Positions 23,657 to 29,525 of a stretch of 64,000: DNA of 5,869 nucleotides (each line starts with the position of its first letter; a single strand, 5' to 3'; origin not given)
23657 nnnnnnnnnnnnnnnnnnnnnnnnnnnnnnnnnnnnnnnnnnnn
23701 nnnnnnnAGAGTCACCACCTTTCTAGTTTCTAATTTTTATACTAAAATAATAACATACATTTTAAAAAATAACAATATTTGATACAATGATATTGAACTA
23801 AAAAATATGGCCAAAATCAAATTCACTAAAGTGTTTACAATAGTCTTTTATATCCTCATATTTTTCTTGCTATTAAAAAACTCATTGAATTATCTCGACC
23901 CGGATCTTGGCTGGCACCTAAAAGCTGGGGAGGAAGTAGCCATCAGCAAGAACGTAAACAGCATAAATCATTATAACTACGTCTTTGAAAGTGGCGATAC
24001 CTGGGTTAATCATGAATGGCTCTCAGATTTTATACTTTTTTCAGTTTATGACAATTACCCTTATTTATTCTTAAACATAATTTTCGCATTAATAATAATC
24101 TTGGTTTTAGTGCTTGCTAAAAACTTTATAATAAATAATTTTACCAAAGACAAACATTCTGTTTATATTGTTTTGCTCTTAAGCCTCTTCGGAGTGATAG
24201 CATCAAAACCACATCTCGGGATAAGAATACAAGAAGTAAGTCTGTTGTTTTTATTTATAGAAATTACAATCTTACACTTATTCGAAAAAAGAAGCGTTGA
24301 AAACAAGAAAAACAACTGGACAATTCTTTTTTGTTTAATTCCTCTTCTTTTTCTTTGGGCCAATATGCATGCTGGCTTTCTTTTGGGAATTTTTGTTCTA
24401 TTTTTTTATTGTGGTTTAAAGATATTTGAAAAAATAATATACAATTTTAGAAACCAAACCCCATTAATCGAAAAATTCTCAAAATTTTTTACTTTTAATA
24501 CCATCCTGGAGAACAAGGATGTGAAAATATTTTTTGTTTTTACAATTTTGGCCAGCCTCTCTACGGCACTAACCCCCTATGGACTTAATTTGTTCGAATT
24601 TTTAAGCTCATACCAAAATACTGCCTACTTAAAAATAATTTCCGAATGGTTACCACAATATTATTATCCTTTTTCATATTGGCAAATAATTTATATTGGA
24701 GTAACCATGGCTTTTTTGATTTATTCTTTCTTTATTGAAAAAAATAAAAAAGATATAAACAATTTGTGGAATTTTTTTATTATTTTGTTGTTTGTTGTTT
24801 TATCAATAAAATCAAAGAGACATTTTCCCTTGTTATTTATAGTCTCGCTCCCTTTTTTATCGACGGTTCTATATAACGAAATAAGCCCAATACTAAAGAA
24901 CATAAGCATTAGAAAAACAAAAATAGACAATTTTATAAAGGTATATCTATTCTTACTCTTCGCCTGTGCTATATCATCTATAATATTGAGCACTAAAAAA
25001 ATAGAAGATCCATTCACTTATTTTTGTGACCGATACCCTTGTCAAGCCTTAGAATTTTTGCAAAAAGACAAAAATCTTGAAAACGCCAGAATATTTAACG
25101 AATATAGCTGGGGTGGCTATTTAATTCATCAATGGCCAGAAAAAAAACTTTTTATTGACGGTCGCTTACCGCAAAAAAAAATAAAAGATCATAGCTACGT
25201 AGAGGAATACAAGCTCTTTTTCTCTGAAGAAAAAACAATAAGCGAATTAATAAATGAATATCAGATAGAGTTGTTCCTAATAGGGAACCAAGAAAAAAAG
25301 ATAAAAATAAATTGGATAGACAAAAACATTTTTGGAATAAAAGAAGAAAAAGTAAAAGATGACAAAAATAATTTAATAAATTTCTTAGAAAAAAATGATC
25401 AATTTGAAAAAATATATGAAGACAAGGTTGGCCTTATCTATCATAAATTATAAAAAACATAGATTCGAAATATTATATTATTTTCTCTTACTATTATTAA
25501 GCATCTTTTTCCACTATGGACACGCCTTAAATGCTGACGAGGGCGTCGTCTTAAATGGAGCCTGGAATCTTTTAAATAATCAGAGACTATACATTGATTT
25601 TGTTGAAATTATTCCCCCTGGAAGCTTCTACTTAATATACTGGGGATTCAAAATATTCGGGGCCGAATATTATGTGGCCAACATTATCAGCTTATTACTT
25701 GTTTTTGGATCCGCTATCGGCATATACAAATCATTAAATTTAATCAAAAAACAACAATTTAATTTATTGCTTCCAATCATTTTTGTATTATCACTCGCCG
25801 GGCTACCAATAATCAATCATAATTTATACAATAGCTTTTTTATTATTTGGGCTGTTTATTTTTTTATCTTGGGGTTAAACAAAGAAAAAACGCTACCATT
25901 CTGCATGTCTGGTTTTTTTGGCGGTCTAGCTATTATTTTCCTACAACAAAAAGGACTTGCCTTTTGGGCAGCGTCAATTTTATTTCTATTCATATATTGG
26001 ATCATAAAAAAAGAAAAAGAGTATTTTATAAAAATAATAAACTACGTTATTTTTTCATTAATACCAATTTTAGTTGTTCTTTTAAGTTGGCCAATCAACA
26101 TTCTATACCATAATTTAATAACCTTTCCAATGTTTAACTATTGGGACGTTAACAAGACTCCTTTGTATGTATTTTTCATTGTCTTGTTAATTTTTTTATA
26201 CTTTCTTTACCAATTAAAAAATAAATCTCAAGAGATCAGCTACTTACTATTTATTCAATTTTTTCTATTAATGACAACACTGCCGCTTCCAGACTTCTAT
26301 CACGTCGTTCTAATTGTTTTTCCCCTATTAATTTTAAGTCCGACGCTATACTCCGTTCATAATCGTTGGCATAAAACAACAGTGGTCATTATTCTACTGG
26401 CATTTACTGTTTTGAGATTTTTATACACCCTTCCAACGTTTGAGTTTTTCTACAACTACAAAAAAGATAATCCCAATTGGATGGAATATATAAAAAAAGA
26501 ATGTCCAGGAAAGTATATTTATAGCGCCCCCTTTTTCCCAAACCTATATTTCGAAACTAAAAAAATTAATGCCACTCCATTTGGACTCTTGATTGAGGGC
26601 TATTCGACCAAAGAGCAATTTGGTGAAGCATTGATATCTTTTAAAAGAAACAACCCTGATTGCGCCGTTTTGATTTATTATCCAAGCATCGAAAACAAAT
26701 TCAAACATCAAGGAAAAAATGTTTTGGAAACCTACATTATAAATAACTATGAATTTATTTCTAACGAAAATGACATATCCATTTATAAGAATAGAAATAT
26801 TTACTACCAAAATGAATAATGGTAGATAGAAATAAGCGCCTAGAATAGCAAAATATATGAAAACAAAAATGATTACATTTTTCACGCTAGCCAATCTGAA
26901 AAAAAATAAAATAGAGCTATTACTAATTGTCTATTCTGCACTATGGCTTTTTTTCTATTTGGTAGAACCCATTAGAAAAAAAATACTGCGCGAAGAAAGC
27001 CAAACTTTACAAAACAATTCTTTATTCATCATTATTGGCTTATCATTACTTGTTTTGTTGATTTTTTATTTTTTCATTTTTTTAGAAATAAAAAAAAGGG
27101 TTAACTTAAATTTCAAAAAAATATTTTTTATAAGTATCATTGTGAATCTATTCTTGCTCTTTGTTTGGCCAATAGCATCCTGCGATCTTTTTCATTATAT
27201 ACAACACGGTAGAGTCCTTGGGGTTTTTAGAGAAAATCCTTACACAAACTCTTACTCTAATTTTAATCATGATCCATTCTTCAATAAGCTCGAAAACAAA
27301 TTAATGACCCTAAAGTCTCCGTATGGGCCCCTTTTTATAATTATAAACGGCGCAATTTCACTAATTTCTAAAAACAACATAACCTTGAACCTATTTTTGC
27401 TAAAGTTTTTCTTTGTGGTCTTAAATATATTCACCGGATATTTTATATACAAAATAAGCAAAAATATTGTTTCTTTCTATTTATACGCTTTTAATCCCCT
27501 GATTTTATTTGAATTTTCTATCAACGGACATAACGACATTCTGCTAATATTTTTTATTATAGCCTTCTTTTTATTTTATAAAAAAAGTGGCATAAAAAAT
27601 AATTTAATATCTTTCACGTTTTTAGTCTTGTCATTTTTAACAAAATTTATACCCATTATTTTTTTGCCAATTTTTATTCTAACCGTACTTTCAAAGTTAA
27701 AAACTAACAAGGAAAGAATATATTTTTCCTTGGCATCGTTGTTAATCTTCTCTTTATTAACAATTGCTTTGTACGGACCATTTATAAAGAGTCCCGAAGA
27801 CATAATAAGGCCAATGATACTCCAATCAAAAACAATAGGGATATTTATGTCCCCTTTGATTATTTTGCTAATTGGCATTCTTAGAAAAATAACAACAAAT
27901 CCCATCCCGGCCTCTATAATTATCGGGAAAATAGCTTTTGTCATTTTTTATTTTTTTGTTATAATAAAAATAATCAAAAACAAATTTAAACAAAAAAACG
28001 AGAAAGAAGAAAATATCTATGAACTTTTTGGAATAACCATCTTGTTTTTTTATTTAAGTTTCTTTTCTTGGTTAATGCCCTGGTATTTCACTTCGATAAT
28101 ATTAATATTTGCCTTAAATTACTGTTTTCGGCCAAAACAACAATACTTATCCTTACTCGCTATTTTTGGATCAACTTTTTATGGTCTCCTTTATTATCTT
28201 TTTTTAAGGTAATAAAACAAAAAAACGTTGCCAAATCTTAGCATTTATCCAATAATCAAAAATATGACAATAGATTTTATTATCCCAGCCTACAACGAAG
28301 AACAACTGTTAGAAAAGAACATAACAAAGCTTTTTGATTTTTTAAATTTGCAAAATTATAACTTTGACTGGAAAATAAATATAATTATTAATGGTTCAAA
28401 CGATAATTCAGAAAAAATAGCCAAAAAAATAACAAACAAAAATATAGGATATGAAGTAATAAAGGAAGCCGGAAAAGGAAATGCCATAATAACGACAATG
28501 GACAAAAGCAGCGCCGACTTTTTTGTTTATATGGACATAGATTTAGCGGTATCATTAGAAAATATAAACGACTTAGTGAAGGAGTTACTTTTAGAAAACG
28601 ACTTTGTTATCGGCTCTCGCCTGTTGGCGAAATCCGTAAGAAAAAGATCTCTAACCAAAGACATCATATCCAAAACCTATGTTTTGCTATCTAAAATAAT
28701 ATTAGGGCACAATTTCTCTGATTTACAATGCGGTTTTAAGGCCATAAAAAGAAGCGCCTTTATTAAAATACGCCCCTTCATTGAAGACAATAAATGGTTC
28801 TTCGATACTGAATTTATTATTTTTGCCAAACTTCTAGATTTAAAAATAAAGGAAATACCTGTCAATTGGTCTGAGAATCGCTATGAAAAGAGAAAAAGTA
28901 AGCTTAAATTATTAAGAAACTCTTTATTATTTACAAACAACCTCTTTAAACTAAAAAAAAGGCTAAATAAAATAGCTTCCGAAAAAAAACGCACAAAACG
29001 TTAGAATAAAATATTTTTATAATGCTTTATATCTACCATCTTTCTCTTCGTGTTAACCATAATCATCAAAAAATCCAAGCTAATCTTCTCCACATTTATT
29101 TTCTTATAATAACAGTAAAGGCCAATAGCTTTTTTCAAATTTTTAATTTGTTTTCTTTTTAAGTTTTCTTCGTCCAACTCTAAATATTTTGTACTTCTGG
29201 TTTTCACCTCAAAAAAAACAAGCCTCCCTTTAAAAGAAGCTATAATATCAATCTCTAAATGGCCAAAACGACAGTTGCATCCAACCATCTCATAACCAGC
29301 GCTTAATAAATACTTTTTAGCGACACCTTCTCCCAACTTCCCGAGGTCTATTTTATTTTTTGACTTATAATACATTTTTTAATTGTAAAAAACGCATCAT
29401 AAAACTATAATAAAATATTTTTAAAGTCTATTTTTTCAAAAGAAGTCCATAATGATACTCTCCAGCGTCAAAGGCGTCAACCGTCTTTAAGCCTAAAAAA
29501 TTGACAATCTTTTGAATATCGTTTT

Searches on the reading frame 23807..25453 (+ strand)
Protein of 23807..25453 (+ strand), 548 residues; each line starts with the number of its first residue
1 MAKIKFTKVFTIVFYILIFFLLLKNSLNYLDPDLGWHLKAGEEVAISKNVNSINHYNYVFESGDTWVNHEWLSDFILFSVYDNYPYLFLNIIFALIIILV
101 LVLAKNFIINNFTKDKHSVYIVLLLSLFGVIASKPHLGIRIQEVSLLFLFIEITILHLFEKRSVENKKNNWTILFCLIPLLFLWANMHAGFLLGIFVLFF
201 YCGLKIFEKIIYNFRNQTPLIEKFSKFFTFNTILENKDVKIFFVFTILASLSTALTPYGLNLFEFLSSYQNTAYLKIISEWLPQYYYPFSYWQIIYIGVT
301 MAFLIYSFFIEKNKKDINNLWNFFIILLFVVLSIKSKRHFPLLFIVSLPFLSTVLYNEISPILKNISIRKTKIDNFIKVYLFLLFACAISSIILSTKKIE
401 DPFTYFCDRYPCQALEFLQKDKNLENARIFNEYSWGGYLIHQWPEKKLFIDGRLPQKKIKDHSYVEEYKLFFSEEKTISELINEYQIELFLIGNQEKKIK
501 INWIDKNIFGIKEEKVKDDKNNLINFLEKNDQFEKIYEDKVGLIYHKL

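Call 9: search_protein_families(library=pfam, proteins=[window:23807-25453:+], max_evalue=0.001)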
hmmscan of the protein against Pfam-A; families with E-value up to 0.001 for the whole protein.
window:23807-25453:+ (548 aa): 0 families

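Call 10: search_protein_families(library=ncbifam, proteins=[window:23807-25453:+], max_evalue=0.01)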
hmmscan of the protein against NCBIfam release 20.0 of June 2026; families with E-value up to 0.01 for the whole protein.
window:23807-25453:+ (548 aa): 0 families

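Call 72: search_solved_structures(query=window:23807-25453:+, max_evalue=10)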
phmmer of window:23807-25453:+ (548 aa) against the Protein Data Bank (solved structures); distinct sequences matched with E-value up to 10: 0.

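Call 73: find_homologous_proteins(query=window:23807-25453:+, max_evalue=1e-10)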
Query window:23807-25453:+ (548 aa): 448 proteins with E <= 1e-10 among 8000 candidates; the best 120 are listed.
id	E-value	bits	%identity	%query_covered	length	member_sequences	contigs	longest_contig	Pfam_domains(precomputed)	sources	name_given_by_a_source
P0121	3.7e-244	830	67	100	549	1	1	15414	-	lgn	-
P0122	4.6e-196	671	56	100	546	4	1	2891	-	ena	-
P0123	1.7e-195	669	57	100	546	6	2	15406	-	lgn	-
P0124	4.8e-190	651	56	100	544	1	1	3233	-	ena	-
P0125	4.8e-189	648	56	100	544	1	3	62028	-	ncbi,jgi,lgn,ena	-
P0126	7.7e-188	644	54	100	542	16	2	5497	-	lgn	-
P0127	1.2e-186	640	56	100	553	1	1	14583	-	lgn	-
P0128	2.8e-173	596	54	100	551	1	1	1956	-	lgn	-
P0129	1.5e-168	580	51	100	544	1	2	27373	-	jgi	jgi:hypothetical protein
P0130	2.5e-168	580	51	100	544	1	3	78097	-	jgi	jgi:hypothetical protein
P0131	4.0e-168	579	51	100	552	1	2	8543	-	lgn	-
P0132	8.7e-168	578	50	100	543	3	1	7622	-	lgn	-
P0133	3.1e-167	576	52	94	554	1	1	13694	-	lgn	-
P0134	3.7e-167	576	51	100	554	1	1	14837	-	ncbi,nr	ncbi:MAG: hypothetical protein PHP37_03395 [Patescibacteria group bacterium]|nr:hypothetical protein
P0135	4.9e-167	575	51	100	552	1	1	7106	-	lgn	-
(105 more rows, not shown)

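Call 79: predict_structure(alignment_id=A5)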
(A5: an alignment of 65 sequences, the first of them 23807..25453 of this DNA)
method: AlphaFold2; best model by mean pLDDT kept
length: 548 residues; sequences in the alignment: 65
mean_pLDDT: 91.7   pTM: 0.91
mean pLDDT of the five models: 91.7, 91.4, 91.1, 91.1, 90.9
residues with pLDDT >= 90: 418; 70-90: 106; 50-70: 24; < 50: 0
segments of 3 or more residues with pLDDT < 50: none
pLDDT, mean of each block of 10 residues (from residue 1): 85 97 96 94 95 84 74 97 97 98 98 94 98 95 97 98 93 98 96 97 96 93 88 94 98 94 77 86 93 97 90 74 96 97 98 93 72 88 96 95 94 96 92 90 92 72 89 93 96 82 91 77 93 96 96
secondary structure, 60 per line:
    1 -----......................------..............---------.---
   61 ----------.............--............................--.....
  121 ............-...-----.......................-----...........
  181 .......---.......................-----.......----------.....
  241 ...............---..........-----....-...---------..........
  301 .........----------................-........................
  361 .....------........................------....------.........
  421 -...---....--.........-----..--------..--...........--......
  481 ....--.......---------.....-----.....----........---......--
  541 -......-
elements in order: H6-27 H34-47 H71-83 H86-113 H116-132 H142-164 H170-187 H191-213 H219-225 H236-255 H259-268 H274-277 H291-309 H320-335 H337-365 H372-395 H402-405 H412-420 E428-431 H434-442 H464-472 H475-484 E487-493 H503-507 H513-517 H522-529 E533-538 E542-547

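Call 82: fold_search(model_id=the predicted structure, library=pdb)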
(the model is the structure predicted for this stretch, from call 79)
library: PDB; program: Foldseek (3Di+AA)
matches with E <= 10: 166; with E <= 0.001: 15
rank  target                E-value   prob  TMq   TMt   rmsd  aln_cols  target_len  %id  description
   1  7zlg_A                1.0e-05  1.00  0.50  0.43  12.1       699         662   10  Cryo-EM structure of C-mannosyltransferase CeDPY19, in complex with acceptor peptide and bound to CMT2-Fab and anti-Fa (released 2023-01-11)
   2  8age_A                1.3e-05  1.00  0.53  0.46  11.8       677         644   12  Structure of yeast oligosaccharylransferase complex with acceptor peptide bound (released 2022-12-07)
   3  7zli_A                1.3e-05  1.00  0.52  0.45  11.7       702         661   10  Cryo-EM structure of C-mannosyltransferase CeDPY19, in complex with Dol25-P-Man and bound to CMT2-Fab and anti-Fab nan (released 2023-01-11)
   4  8pn9_A                2.2e-05  1.00  0.50  0.43  13.0       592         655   12  Structure of human oligosaccharyltransferase OST-A complex bound to NGI-1 (released 2024-05-08)
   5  8agb_A                2.3e-05  1.00  0.54  0.47  12.4       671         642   11  Structure of yeast oligosaccharylransferase complex with lipid-linked oligosaccharide bound (released 2022-12-07)
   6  7zlh_A                2.7e-05  1.00  0.52  0.45  11.0       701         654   11  Cryo-EM structure of C-mannosyltransferase CeDPY19, in apo state, bound to CMT2-Fab and anti-Fab nanobody (released 2023-01-11)
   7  8b6l_I                4.0e-05  1.00  0.54  0.45  12.2       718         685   10  Subtomogram average of the human Sec61-TRAP-OSTA-translocon (released 2022-12-07)
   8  9n9j_I                4.6e-05  1.00  0.53  0.43  11.2       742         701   11  Structure of a GRP94 folding intermediate engaged with a CCDC134- and FKBP11-bound secretory translocon (released 2025-11-19)
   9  6s7o_A                6.3e-05  1.00  0.54  0.46  12.6       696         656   10  Cryo-EM structure of human oligosaccharyltransferase complex OST-A (released 2019-12-18)
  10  3wak                  8.3e-05  1.00  0.52  0.35  13.4       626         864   11  Crystal structure of the Archaeoglobus fulgidus oligosaccharyltransferase (O29867_ARCFU) in the apo form (released 2013-10-30)
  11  6c26_A                1.1e-04  1.00  0.53  0.46  13.1       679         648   12  The Cryo-EM structure of a eukaryotic oligosaccharyl transferase complex (released 2018-01-31)
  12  7e9s_A                1.7e-04  1.00  0.52  0.36  12.4       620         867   11  Archaeal oligosaccharyltransferase AglB from Archaeoglobus fulgidus in complex with an inhibitory peptide and a dolich (released 2021-09-08)
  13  5gmy_A                2.4e-04  1.00  0.51  0.35  13.3       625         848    9  Crystal structure of the Archaeoglobus fulgidus oligosaccharyltransferase (O29867_ARCFU) tethered with an acceptor pep (released 2017-02-01)
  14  8if8_C                3.6e-04  1.00  0.43  0.40   9.7       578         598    8  Arabinosyltransferase AftA (released 2023-05-31)
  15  6ftg_5                6.7e-04  1.00  0.54  0.47  13.7       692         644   11  Subtomogram average of OST-containing ribosome-translocon complexes from canine rough microsomal membranes (released 2018-03-21)
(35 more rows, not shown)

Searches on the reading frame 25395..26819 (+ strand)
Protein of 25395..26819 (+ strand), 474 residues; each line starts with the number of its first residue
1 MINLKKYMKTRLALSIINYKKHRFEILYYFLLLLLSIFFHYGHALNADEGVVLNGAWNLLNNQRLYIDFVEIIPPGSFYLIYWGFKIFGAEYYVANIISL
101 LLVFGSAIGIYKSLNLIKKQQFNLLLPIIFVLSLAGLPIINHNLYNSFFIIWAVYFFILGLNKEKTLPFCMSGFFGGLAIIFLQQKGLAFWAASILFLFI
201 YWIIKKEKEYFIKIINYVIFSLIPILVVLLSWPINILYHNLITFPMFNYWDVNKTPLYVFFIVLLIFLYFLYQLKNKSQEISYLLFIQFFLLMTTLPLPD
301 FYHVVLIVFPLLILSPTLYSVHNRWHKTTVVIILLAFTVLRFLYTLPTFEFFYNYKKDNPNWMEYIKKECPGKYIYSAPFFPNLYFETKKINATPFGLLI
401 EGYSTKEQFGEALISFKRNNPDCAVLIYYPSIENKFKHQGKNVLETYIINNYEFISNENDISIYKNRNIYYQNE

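Call 9: search_protein_families(library=pfam, proteins=[window:25395-26819:+], max_evalue=0.001)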
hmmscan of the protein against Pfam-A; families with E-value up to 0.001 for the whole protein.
window:25395-26819:+ (474 aa): 1 family
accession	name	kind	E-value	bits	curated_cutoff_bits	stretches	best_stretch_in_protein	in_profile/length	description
PF13231.12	PMT_2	-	1.2e-05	26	26.1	1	74-232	3-160/160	Dolichyl-phosphate-mannose-protein mannosyltransferase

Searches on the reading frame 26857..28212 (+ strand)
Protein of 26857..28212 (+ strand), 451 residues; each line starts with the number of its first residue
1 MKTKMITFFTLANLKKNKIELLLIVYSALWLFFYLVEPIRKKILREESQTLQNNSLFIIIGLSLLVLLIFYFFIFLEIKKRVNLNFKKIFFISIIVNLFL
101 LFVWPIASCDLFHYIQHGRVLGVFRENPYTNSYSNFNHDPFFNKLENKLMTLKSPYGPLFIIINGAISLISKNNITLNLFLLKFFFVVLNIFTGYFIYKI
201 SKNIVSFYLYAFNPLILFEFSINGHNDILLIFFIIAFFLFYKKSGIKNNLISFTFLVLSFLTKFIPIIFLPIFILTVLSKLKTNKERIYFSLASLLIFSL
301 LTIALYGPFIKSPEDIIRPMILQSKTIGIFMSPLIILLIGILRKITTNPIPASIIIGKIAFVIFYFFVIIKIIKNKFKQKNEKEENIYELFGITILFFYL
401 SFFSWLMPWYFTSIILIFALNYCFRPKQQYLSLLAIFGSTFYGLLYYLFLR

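Call 9: search_protein_families(library=pfam, proteins=[window:26857-28212:+], max_evalue=0.001)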
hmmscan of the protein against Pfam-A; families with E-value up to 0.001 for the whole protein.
window:26857-28212:+ (451 aa): 0 families

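Call 10: search_protein_families(library=ncbifam, proteins=[window:26857-28212:+], max_evalue=0.01)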
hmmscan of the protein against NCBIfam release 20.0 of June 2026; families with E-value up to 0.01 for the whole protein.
window:26857-28212:+ (451 aa): 2 families
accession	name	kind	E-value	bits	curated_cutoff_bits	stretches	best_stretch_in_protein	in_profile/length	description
TIGR03459.1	crt_membr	equivalog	1.2e-11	44.2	439.4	1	78-244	69-237/470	alpha-(1->6)-mannopyranosyltransferase A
NF038066.1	MptB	equivalog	1.7e-06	26.7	40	1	48-235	91-290/553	polyprenol phosphomannose-dependent alpha 1,6 mannosyltransferase MptB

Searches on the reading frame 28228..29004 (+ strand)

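Call 9: search_protein_families(library=pfam, proteins=[window:28228-29004:+], max_evalue=0.001)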
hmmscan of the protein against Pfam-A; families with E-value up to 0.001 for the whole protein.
window:28228-29004:+ (258 aa): 1 family
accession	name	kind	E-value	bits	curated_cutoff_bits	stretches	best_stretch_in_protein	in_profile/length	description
PF00535.33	Glycos_transf_2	-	2.3e-20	73.6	23.3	1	17-181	2-167/168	Glycosyl transferase family 2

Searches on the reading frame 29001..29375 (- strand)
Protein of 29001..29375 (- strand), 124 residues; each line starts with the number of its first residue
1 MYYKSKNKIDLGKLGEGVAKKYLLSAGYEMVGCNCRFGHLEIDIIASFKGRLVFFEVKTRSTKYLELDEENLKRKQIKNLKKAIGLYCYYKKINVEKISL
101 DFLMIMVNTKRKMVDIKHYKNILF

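Call 9: search_protein_families(library=pfam, proteins=[window:29001-29375:-], max_evalue=0.001)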
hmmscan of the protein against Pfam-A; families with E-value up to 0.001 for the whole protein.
window:29001-29375:- (124 aa): 2 families
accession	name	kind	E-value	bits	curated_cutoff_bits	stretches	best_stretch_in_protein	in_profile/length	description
PF02021.23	UPF0102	-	2.6e-16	60.2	23.6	1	15-92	1-72/80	Uncharacterised protein family UPF0102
PF08378.17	NERD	-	0.00046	21.1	22.1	0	12-75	2-72/111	Nuclease-related domain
